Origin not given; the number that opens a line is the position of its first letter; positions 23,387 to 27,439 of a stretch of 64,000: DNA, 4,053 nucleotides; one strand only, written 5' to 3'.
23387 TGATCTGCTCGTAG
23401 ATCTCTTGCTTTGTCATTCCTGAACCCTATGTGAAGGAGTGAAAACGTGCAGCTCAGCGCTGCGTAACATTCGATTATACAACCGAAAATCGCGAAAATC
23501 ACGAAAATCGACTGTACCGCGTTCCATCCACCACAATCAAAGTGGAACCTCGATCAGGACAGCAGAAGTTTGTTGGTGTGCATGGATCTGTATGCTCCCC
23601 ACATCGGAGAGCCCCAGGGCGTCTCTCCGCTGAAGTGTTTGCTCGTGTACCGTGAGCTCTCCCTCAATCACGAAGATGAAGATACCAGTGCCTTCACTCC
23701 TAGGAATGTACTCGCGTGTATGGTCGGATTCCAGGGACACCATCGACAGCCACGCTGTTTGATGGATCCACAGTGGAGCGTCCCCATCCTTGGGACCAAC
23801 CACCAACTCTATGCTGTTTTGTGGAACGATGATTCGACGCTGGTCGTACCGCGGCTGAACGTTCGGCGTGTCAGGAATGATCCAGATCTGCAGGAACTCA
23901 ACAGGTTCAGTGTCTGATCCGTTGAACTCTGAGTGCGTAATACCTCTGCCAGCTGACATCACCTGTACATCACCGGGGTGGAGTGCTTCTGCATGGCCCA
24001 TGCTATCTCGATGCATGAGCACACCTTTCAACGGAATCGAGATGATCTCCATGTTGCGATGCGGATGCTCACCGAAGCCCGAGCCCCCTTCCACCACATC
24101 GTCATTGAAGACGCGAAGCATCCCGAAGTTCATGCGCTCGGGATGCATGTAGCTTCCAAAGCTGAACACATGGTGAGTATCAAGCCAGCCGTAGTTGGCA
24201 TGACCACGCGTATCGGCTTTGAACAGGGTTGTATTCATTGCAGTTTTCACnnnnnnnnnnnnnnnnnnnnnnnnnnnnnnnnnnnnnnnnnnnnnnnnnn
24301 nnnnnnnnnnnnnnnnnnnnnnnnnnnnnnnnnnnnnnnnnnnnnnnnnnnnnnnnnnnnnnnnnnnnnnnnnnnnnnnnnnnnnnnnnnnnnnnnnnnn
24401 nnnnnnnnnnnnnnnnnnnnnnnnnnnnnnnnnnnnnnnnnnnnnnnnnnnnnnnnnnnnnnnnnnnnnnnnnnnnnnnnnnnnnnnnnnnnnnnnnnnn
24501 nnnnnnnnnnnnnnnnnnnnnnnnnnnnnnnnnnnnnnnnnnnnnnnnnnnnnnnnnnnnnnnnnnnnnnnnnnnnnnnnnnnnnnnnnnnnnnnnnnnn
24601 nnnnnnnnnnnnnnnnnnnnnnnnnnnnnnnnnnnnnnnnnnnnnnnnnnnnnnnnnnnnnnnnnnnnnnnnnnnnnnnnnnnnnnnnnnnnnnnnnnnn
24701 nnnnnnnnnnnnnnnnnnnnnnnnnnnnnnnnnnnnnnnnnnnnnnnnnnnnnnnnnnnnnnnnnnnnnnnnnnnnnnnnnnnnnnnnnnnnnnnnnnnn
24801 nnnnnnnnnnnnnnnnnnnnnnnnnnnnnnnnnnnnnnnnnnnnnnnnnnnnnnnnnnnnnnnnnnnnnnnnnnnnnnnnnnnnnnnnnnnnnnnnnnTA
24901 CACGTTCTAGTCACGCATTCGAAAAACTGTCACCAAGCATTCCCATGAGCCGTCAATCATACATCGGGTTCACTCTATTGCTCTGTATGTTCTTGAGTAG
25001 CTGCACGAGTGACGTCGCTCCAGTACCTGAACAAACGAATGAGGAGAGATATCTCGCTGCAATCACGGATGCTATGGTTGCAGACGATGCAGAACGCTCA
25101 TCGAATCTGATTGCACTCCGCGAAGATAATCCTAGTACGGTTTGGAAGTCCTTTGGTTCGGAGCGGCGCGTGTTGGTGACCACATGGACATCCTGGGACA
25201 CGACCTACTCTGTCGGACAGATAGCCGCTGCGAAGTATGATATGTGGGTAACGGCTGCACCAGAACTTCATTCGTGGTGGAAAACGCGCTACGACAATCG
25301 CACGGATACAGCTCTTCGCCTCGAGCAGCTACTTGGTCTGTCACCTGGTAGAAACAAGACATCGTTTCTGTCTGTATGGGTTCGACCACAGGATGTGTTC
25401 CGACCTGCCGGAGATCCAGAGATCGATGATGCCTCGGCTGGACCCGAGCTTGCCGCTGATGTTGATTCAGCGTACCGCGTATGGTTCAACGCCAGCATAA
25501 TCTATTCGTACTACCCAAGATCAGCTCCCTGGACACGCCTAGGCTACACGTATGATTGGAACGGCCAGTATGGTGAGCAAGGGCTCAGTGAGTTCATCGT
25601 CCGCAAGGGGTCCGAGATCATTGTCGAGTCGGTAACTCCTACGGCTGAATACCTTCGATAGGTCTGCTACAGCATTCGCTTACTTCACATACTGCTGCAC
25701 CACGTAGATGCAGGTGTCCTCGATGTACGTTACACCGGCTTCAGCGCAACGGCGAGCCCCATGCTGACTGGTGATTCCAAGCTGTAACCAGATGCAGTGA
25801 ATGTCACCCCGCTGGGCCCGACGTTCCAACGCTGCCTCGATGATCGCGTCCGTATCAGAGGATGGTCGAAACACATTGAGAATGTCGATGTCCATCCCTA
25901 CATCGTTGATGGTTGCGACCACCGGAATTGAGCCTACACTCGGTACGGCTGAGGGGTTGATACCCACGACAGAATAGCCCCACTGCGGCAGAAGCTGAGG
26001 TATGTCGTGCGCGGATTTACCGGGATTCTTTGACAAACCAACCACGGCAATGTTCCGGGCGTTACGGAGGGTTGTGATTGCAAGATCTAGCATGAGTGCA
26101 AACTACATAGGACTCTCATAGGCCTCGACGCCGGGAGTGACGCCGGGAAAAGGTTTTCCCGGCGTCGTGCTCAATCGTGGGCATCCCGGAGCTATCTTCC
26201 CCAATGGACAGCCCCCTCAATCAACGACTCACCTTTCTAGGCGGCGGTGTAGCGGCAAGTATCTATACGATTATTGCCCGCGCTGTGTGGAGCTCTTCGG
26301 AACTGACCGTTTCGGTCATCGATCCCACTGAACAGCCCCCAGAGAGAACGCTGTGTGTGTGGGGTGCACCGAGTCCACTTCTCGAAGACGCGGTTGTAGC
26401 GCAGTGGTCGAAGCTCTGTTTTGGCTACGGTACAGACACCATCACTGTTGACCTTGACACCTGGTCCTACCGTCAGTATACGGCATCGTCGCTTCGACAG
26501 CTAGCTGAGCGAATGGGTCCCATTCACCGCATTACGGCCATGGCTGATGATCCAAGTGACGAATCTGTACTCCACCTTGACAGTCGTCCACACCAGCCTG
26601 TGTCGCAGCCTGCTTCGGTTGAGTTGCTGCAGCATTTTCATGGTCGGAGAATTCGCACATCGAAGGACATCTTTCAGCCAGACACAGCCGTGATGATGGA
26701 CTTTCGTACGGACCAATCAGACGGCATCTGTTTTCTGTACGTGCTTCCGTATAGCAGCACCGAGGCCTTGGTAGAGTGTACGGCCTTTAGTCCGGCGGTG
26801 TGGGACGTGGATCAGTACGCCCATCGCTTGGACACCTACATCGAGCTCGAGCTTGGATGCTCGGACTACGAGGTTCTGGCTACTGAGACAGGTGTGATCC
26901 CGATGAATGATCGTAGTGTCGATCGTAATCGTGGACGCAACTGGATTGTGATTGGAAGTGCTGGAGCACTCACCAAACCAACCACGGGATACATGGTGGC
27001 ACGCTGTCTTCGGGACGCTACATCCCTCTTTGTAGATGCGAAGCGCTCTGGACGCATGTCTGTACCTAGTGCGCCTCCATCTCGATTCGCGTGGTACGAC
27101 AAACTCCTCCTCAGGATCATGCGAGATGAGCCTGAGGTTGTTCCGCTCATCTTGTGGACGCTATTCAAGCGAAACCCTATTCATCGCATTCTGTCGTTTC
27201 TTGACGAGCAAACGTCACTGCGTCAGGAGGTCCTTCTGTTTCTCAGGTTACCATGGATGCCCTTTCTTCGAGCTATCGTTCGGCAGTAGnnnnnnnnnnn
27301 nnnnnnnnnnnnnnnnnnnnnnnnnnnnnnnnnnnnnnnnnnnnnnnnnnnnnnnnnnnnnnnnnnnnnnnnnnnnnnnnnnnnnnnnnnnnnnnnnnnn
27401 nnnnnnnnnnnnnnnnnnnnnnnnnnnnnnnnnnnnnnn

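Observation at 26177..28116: Translationally coupled lycopene cyclase and Brp/Blh-like gene (retinal-forming pair) with no rhodopsin gene adjacent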

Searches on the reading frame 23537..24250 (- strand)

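Call 3: search_protein_families(library=pfam, proteins=[window:23537-24250:-], max_evalue=0.01)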
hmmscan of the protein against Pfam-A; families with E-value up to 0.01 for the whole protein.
window:23537-24250:- (237 aa): 3 families
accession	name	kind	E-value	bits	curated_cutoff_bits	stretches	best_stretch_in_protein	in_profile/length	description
PF02678.22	Pirin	-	8.6e-32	109.8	26.1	1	17-124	10-108/108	Pirin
PF17954.7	Pirin_C_2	-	2.4e-19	69.8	22.9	1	149-235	1-86/86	Quercetinase C-terminal cupin domain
PF07883.17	Cupin_2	-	1.6e-05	25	27.2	1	53-122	5-69/70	Cupin domain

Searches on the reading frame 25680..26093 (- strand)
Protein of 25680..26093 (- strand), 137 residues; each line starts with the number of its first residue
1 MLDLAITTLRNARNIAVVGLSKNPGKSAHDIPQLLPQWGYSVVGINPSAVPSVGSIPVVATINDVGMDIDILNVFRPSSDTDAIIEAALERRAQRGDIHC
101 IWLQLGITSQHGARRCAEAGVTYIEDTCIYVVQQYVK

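Call 3: search_protein_families(library=pfam, proteins=[window:25680-26093:-], max_evalue=0.01)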
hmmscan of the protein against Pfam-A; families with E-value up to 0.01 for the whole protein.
window:25680-26093:- (137 aa): 1 family
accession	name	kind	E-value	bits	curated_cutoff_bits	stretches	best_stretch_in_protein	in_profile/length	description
PF13380.12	CoA_binding_2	-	4.9e-26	91.9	22.8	1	13-132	1-114/116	CoA binding domain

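Call 4: search_protein_families(library=ncbifam, proteins=[window:25680-26093:-], max_evalue=0.01)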
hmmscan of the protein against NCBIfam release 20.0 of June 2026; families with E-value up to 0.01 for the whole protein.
window:25680-26093:- (137 aa): 2 families
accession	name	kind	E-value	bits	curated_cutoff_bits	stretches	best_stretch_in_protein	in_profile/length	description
TIGR02717.1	AcCoA-syn-alpha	equivalog_domain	0.0018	17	567.15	1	8-91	3-87/447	acetate--CoA ligase alpha subunit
NF045492.1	HydPropCoALig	equivalog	0.0029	16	1300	1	8-115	250-353/700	3-hydroxypropionate--CoA ligase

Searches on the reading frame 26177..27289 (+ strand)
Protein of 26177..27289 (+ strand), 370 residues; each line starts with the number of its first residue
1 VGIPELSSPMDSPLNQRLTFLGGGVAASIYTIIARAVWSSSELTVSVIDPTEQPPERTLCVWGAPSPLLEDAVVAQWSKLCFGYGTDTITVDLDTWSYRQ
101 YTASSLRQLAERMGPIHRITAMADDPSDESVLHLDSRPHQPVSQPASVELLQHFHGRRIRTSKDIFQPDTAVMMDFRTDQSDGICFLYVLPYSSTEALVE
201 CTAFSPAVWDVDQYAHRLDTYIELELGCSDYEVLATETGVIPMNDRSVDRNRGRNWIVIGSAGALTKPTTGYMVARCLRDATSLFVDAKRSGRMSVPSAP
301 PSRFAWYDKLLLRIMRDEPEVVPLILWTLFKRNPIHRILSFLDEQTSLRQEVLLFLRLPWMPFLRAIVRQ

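Call 3: search_protein_families(library=pfam, proteins=[window:26177-27289:+], max_evalue=0.01)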
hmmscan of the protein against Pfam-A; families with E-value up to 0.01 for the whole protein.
window:26177-27289:+ (370 aa): 1 family
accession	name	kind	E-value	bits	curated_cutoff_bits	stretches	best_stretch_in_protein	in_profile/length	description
PF05834.18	Lycopene_cycl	-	4.7e-44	151.4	23.4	1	20-366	4-378/380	Lycopene cyclase protein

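Call 4: search_protein_families(library=ncbifam, proteins=[window:26177-27289:+], max_evalue=0.01)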
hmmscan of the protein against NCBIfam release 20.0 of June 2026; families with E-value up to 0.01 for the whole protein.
window:26177-27289:+ (370 aa): 3 families
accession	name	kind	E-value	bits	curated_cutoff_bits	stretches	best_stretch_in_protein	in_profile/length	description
TIGR01790.1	carotene-cycl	subfamily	3.4e-22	79.1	209.5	1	130-284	129-291/387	lycopene cyclase family protein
TIGR01789.1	lycopene_cycl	equivalog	3e-13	49.6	215.2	1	134-284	131-281/370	lycopene beta-cyclase CrtY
NF045687.1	LycopCycCtrL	equivalog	5.2e-05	22.4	500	1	155-284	159-293/410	lycopene beta cyclase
